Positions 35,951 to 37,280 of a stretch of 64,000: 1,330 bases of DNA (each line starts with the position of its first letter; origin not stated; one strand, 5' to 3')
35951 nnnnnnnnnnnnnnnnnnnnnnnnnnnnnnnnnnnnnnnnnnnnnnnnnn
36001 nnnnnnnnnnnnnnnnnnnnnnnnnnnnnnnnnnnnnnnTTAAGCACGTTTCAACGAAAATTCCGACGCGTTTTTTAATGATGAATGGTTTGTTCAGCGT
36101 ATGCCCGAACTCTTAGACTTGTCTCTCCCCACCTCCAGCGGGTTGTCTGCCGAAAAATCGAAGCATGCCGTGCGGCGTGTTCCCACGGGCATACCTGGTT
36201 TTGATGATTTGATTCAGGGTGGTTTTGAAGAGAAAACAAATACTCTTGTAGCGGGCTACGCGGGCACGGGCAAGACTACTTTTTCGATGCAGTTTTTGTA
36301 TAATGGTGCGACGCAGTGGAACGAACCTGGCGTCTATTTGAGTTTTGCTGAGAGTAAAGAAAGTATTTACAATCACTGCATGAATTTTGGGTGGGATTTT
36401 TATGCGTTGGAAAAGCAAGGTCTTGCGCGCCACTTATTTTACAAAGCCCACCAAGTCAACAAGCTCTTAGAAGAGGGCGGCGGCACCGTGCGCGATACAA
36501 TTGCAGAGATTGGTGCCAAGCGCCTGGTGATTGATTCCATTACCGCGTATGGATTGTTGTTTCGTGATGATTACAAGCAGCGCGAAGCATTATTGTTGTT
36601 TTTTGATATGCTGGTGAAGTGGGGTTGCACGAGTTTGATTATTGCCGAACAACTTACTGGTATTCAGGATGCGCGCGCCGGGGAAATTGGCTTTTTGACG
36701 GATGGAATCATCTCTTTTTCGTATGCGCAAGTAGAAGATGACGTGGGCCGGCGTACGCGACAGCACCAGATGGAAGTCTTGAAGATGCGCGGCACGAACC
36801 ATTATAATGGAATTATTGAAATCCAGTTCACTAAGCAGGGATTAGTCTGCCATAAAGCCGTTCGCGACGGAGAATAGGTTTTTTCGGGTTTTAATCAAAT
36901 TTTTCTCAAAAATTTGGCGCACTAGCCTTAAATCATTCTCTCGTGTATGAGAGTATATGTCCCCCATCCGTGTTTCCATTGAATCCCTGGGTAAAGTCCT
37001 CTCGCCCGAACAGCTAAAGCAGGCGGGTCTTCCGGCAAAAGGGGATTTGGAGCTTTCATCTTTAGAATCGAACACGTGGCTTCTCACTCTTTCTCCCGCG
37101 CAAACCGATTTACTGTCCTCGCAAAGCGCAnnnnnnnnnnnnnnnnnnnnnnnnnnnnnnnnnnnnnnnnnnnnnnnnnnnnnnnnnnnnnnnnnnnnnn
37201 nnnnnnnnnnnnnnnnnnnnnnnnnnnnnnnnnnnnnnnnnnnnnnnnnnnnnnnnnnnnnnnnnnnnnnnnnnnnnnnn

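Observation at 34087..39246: XPD helicase without Bax1, divergent from a KaiC-like ATPase / wH protein / Usp / LuxR-HTH regulator cluster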

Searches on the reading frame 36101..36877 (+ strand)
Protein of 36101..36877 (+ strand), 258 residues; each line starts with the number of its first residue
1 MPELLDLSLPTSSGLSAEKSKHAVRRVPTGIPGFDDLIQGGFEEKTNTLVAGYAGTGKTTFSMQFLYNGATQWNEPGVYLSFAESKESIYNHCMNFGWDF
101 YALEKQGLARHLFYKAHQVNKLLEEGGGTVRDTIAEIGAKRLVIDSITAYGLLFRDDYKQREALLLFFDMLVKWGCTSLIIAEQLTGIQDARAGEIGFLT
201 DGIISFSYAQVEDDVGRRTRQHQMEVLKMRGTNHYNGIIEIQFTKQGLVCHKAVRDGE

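Call 3: search_protein_families(library=pfam, proteins=[window:36101-36877:+], max_evalue=0.1)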
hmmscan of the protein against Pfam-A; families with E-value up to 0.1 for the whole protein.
window:36101-36877:+ (258 aa): 7 families
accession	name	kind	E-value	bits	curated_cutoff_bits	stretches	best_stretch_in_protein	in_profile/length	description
PF06745.19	ATPase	-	3.7e-52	177.4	26.6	1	27-251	1-227/231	KaiC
PF13481.12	AAA_25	-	1.6e-05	25.1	27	1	24-178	12-184/195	AAA domain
PF03796.21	DnaB_C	-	0.00013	21.9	27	1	27-94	2-68/255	DnaB-like helicase C terminal domain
PF08423.17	Rad51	-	0.0019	18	22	0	23-63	4-44/244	Rad51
PF07088.17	GvpD_P-loop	-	0.0033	17.8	24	0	48-91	13-54/189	GvpD gas vesicle protein, P-loop domain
PF25199.1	nSTAND_NTPase5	-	0.031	14.5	34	1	44-70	40-66/145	Novel STAND NTPase 5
PF13479.12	AAA_24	-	0.06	13.6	27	0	45-93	2-41/195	AAA domain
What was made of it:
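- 36101..36877 (+): Single-domain KaiC-family ATPase, 258 aa. Walker A GTGKT is at 55, Walker B VIDS at 143 and the RG motif at 229. It carries one of the two KaiC catalytic Glu (FAES against FEES). PF06745 177 bits (call 3).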

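Call 4: search_protein_families(library=ncbifam, proteins=[window:36101-36877:+], max_evalue=0.1)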
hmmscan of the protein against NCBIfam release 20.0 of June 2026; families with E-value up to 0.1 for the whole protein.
window:36101-36877:+ (258 aa): 20 families
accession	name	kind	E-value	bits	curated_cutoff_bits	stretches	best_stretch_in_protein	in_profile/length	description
NF006799.0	PRK09302.1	equivalog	2e-40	138.8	408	1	18-247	4-235/515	circadian clock protein KaiC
TIGR03880.1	KaiC_arch_3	hypoth_equivalog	2.8e-38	131.7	249.45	1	30-252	1-219/224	KaiC domain-containing protein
TIGR03877.1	thermo_KaiC_1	hypoth_equivalog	3.9e-30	105.1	307.25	1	24-251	1-233/238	KaiC domain-containing protein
TIGR02655.1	circ_KaiC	equivalog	6.9e-27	94.2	546.25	1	26-248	2-226/484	circadian clock protein KaiC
TIGR03881.1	KaiC_arch_4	hypoth_equivalog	4.3e-23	82.2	247.8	1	25-250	1-228/231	KaiC domain-containing protein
NF003301.0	PRK04301.1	equivalog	6e-08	32.2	259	1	13-164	69-220/316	DNA repair and recombination protein RadA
TIGR02236.1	recomb_radA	equivalog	8.6e-07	28.6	361.15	1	13-164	64-216/311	DNA repair and recombination protein RadA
TIGR00665.1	DnaB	equivalog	1.5e-05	24.1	385.25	1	18-93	169-243/435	replicative DNA helicase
NF004723.0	PRK06067.1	subfamily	2.6e-05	23.9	194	1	18-235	7-218/243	flagellar accessory protein FlaH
TIGR03878.1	thermo_KaiC_2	hypoth_equivalog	5.2e-05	22.7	232.2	1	40-193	31-184/259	KaiC domain-containing protein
NF052589.1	ArlH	equivalog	0.00012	21.9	215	1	35-232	10-203/229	archaellum protein ArlH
NF006861.0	PRK09361.1-1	equivalog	0.00033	20.2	278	1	26-83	4-60/235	DNA repair and recombination protein RadB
NF005852.0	PRK07773.1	equivalog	0.00036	18.9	780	1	16-90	188-262/886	replicative DNA helicase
TIGR03600.1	phage_DnaB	exception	0.0028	16.7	498.65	1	23-88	173-237/421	phage replicative helicase, DnaB family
TIGR02238.1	recomb_DMC1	equivalog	0.0039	16.4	447.7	1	15-162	66-213/314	meiotic recombinase Dmc1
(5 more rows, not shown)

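Call 6: find_encoding_contigs(protein=window:36101-36877:+, flank=10000, max_places=6)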
Protein window:36101-36877:+ (258 aa): 8 contigs read that carry it; 6 places shown.
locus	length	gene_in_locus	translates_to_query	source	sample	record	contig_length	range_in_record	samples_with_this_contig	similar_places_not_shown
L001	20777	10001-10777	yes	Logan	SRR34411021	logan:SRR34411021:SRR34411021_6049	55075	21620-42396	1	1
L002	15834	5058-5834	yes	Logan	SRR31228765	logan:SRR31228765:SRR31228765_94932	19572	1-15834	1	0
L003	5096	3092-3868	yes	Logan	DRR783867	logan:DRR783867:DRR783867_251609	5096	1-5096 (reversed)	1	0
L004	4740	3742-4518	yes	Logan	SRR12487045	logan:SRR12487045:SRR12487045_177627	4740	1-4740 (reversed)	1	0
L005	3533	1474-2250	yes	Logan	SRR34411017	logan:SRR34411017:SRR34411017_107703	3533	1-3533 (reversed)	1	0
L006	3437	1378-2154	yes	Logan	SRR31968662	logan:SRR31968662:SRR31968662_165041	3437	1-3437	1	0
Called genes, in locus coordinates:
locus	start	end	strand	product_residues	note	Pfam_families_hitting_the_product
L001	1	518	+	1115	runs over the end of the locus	-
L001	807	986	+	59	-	-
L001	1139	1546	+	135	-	-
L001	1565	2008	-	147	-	PF04073:tRNA_edit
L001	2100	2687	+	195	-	-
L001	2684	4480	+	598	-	PF11614:FixG_C (faint), PF22544:HYDIN_VesB_CFA65-like_Ig (faint)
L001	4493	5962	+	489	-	-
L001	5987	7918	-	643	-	-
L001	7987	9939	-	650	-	PF00270:DEAD (faint), PF06733:DEAD_2, PF13307:Helicase_C_2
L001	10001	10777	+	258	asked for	PF13481:AAA_25 (weak), PF06745:ATPase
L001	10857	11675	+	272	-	-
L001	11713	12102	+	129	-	-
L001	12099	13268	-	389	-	PF00579:tRNA-synt_1b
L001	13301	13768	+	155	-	PF03352:Adenine_glyco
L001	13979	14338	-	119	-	-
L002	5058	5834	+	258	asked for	PF13481:AAA_25 (weak), PF06745:ATPase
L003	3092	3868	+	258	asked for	PF13481:AAA_25 (weak), PF06745:ATPase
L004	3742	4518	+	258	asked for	PF13481:AAA_25 (weak), PF06745:ATPase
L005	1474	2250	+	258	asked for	PF13481:AAA_25 (weak), PF06745:ATPase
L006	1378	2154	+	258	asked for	PF13481:AAA_25 (weak), PF06745:ATPase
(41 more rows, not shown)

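Call 59: search_solved_structures(query=window:36101-36877:+, max_evalue=0.001, show_alignments=1)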
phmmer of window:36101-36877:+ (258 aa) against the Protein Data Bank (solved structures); distinct sequences matched with E-value up to 0.001: 45.
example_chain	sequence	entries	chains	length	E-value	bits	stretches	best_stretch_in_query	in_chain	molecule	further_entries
8zn5_B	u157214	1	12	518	6.9e-54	186.2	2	18-242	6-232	KaiC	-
8zn6_F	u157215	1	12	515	7.4e-51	176.3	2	18-248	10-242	KaiC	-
7dy1_A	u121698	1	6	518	2.4e-49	171.3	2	9-238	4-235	Circadian clock protein kinase KaiC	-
4o0m_A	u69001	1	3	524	2.6e-49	171.2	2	9-238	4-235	Circadian clock protein kinase KaiC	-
5jwq_A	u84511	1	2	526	4.2e-49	170.6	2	8-238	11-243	Circadian clock protein kinase KaiC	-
8jon_A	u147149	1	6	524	9.6e-48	166.1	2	16-243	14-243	Circadian clock oscillator protein KaiC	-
4dug_A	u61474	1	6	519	6e-44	153.7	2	21-248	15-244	Circadian clock protein kinase kaiC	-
8zn7_D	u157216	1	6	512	7.9e-44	153.3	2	19-241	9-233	KaiC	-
7dyk_A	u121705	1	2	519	2.2e-43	151.8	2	21-248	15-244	Circadian clock protein kinase KaiC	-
3k0e_A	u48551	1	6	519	2.2e-43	151.8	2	21-248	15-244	Circadian clock protein kinase KaiC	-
3k0f_A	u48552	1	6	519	2.9e-43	151.4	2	21-248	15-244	Circadian clock protein kinase KaiC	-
3jzm_A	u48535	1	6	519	3e-43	151.4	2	21-248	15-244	Circadian clock protein kinase kaiC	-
7dye_A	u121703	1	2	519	3e-43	151.4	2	21-248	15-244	Circadian clock protein kinase KaiC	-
1u9i_A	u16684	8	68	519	3.1e-43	151.3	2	21-248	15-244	KaiC | Circadian clock protein kinase kaiC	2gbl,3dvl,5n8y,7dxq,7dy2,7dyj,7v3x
3k0a_A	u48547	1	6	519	3.1e-43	151.3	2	21-248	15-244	Circadian clock protein kinase KaiC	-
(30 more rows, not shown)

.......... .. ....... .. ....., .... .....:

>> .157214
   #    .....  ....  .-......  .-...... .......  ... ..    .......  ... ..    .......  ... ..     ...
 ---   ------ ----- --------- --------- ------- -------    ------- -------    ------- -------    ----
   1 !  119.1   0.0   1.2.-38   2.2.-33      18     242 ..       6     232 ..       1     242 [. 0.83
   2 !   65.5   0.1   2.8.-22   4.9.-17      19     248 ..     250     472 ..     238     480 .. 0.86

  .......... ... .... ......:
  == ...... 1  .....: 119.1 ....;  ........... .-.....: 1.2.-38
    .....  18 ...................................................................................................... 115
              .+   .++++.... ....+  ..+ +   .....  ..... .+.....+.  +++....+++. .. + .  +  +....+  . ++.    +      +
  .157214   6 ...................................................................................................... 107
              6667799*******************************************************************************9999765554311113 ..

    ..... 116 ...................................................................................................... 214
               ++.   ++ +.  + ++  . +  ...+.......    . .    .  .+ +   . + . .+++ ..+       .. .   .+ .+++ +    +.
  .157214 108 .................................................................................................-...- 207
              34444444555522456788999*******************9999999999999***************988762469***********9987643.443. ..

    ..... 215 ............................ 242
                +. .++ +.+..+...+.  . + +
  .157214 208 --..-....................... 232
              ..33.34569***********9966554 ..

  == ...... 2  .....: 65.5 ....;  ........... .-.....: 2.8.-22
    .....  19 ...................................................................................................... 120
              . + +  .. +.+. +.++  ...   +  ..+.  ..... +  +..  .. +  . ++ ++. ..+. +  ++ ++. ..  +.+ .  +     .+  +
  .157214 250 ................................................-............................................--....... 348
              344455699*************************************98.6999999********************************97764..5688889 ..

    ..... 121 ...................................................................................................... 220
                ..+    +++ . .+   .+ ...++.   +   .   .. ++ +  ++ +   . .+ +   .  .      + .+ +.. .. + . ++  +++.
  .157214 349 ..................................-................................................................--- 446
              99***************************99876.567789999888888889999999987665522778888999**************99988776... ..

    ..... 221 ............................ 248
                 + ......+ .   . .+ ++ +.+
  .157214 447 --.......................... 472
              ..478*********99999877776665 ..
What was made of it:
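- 36101..36877 (+): PDB: KaiC 186 bits, PH0186 115.6, PH0284 101, Sso2452 65, RadA 22.6 (call 59).
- On RadA / RadB / aRadC recombination proteins: Sso2452 65 bits against KaiC 186 (call 59).
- Closest known: Single-domain archaeal KaiC-like ATPases. Same: High similarity to KaiC CI (call 59).
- The protein is much closer to KaiC CI domains (186 bits) and PH0186 (115.6) than to aRadC Sso2452 (65) or RadA (22.6) (call 59).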

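Call 61: find_related_loci(query=window:36101-36877:+, collection=genome_contigs, flank=8000)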
Query window:36101-36877:+ (258 aa) in genome_contigs; peptide patterns used: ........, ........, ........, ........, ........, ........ (x = any residue, [..] = any of these).
99 stretches matched a pattern; 17 encode a relative of the query (tblastn E <= 1e-3); 17 distinct loci.
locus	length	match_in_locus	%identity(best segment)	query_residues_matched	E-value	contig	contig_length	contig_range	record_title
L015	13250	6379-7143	90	1-258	1e-160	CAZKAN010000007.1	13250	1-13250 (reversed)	MAG TPA_asm: uncultured archaeon isolate SRP342105_co2_386 genome assembly, contig: NODE_4961_length_13250_cov_3.939144,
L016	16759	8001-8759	87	1-258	3e-154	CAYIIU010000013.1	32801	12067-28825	MAG TPA_asm: uncultured archaeon isolate ERP119705_co23_96 genome assembly, contig: NODE_1063_length_32801_cov_7.187076,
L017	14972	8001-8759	86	1-258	3e-153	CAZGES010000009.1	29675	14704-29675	MAG TPA_asm: uncultured archaeon isolate SRP292972_co3_112 genome assembly, contig: NODE_964_length_29675_cov_4.973059,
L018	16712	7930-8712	87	1-258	8e-156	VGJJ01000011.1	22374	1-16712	MAG: Candidatus Iainarchaeum archaeon isolate M_DeepCast_50m_m2_156 M_DeepCast_50m_m2_156_Ga0194121_10003842, whole geno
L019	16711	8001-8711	84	20-256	2e-143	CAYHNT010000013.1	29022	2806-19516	MAG TPA_asm: uncultured archaeon isolate ERP119705_co13_431 genome assembly, contig: NODE_1981_length_29022_cov_6.884731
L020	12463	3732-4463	82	9-252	3e-139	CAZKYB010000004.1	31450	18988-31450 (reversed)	MAG TPA_asm: uncultured archaeon isolate SRP342105_co1_296 genome assembly, contig: NODE_1843_length_31450_cov_6.085141,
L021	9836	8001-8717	83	13-252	4e-139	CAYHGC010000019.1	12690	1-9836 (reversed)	MAG TPA_asm: uncultured archaeon isolate ERP119705_co12_117 genome assembly, contig: NODE_5936_length_12690_cov_5.567630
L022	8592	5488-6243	78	1-252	2e-138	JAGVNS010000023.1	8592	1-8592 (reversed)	MAG: Thaumarchaeota archaeon isolate DeMMO3_24 c_000000096419, whole genome shotgun sequence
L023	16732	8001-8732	80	9-252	7e-138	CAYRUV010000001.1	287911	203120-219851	MAG TPA_asm: uncultured archaeon isolate SRP278252_co2_866 genome assembly, contig: NODE_22_length_287911_cov_8.262934,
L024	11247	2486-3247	78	1-252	2e-136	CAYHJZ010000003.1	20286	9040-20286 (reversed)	MAG TPA_asm: uncultured archaeon isolate ERP119705_co13_635 genome assembly, contig: NODE_3296_length_20286_cov_5.015125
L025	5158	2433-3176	76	1-256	7e-136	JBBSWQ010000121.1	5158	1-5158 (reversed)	MAG: archaeon isolate H51-bin154_1 H51_bin154_1_000000000121, whole genome shotgun sequence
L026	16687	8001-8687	84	24-252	6e-135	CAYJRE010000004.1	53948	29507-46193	MAG TPA_asm: uncultured archaeon isolate ERP125453_co1_164 genome assembly, contig: NODE_411_length_53948_cov_15.947006,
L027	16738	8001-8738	77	1-252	1e-134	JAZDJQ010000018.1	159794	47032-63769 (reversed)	MAG: Candidatus Iainarchaeum archaeon isolate MEGAHIT-group-0.495 k141_7396246, whole genome shotgun sequence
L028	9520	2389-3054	37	24-250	8e-41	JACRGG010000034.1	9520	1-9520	MAG: Candidatus Micrarchaeota archaeon isolate NC_groundwater_1745_Pr3_B-0.1um_50_9 SR-2_scaffold_141_856041, whole geno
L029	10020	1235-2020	29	26-249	2e-25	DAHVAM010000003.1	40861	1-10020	MAG TPA_asm: Candidatus Micrarchaeota archaeon isolate clean1702 NODE_3_length_40861_cov_3.106586, whole genome shotgun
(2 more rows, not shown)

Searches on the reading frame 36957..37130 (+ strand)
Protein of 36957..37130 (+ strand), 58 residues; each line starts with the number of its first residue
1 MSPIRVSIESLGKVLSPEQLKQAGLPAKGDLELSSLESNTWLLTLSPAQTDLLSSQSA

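Call 73: search_solved_structures(query=A5, max_evalue=10, show_alignments=2)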
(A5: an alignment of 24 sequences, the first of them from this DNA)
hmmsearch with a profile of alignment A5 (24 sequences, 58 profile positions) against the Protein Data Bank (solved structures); distinct sequences matched with E-value up to 10: 3.
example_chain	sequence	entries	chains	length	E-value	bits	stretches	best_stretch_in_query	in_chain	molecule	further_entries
7sq4_A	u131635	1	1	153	0.25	14.1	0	6-23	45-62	Designed trefoil knot protein, variant 2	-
7sq3_A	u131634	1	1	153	0.26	14.1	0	6-23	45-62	Designed trefoil knot protein, variant 1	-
4qks_A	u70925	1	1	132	0.83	12.5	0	28-42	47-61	DE NOVO PROTEIN 6XTRP/PV2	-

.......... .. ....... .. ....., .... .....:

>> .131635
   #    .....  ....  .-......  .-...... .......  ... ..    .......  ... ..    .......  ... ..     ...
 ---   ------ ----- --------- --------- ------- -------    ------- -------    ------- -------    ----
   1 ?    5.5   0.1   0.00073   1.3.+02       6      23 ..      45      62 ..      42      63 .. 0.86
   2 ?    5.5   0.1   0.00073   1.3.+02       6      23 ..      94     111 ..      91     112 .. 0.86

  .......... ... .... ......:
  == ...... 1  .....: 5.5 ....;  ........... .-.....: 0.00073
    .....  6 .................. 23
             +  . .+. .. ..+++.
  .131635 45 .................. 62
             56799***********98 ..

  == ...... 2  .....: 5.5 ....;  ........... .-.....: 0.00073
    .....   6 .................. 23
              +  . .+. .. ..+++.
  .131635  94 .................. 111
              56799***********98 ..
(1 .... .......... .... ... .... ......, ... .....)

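Call 74: search_protein_families(library=pfam, alignment_id=A5, max_evalue=1)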
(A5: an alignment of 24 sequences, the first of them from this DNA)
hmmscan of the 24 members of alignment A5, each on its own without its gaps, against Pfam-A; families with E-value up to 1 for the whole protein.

A. member 1, seq(58 aa): 0 families

B. families by the number of members that match (of 24 scanned): 1 family
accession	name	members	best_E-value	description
PF20869.2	FAM186A_PQQAQ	1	0.11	FAM186A, PQQAQ repeat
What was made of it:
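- Tried and rejected: Sub-alignment profiles found nothing in PDB or Pfam (calls 73, 74), so this stays untested at fold level.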
